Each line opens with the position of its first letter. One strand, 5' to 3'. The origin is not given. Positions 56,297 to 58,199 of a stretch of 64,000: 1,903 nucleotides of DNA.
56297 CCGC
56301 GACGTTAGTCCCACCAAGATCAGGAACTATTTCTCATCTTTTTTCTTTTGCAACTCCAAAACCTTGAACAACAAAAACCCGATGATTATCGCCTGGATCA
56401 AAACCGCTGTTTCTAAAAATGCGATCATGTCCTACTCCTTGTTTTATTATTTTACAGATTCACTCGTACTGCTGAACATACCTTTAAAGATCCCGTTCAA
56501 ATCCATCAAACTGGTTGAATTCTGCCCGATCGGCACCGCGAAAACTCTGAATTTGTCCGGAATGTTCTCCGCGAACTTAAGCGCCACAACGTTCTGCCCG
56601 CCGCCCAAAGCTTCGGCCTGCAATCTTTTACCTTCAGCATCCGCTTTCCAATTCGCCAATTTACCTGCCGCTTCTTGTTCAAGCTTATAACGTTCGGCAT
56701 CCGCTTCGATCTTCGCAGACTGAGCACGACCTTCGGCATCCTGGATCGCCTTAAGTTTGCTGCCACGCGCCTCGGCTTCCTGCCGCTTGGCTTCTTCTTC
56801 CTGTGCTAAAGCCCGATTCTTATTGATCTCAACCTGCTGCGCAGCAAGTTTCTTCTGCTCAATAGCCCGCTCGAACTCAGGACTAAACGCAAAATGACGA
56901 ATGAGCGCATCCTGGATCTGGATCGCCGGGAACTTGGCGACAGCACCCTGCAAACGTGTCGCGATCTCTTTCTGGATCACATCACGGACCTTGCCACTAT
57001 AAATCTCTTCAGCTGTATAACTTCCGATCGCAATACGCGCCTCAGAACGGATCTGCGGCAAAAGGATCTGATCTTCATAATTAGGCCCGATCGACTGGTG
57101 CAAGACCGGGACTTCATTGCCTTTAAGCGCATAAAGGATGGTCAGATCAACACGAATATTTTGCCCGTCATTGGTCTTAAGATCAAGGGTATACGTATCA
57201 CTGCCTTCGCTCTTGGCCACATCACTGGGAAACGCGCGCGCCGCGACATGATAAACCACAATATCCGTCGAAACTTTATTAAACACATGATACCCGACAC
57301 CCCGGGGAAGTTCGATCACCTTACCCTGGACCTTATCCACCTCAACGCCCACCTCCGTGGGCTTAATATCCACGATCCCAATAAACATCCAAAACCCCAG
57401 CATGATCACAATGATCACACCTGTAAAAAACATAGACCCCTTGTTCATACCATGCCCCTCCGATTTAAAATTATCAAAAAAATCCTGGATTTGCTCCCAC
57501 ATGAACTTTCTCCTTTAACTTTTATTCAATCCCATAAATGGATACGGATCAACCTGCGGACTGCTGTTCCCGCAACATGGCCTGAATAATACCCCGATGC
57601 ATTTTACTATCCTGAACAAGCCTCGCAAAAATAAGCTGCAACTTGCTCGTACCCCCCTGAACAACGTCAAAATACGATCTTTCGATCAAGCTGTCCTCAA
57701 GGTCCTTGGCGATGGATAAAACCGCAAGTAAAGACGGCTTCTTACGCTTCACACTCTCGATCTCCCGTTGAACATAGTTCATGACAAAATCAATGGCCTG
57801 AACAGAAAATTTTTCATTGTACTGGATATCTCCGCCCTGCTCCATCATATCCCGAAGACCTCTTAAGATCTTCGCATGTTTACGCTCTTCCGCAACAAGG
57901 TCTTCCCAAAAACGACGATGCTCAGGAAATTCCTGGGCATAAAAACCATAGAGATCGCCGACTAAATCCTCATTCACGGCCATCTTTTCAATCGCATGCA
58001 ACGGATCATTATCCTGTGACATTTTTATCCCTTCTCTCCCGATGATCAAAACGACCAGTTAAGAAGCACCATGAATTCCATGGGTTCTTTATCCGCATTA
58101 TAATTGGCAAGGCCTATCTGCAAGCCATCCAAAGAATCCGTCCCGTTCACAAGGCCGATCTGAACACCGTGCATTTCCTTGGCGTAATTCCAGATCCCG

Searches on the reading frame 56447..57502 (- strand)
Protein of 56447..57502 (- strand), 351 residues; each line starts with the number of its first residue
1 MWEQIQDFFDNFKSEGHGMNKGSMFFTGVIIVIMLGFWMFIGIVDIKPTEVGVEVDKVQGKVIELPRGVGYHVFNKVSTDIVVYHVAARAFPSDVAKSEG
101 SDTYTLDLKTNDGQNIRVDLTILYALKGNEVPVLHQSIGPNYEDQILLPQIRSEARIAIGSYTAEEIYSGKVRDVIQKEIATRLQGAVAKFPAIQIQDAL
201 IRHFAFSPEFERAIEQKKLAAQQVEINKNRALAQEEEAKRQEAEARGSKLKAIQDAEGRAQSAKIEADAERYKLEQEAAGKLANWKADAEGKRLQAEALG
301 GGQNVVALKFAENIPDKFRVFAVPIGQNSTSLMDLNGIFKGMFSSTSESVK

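Call 32: search_protein_families(library=pfam, proteins=[window:56447-57502:-], max_evalue=0.0001)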
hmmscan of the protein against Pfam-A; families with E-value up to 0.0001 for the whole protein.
window:56447-57502:- (351 aa): 1 family
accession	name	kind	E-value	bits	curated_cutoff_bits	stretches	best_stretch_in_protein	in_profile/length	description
PF01145.31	Band_7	-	2.2e-23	83.6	23.6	1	46-242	3-173/176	SPFH domain / Band 7 family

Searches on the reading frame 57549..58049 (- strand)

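Call 60: search_protein_families(library=pfam, proteins=[window:57549-58049:-], max_evalue=0.001)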
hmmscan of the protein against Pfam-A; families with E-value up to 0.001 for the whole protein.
window:57549-58049:- (166 aa): 1 family
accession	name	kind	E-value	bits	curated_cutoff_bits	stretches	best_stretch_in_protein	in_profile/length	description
PF02915.23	Rubrerythrin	-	0.00077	20.3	22.8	0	39-157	26-135/137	Rubrerythrin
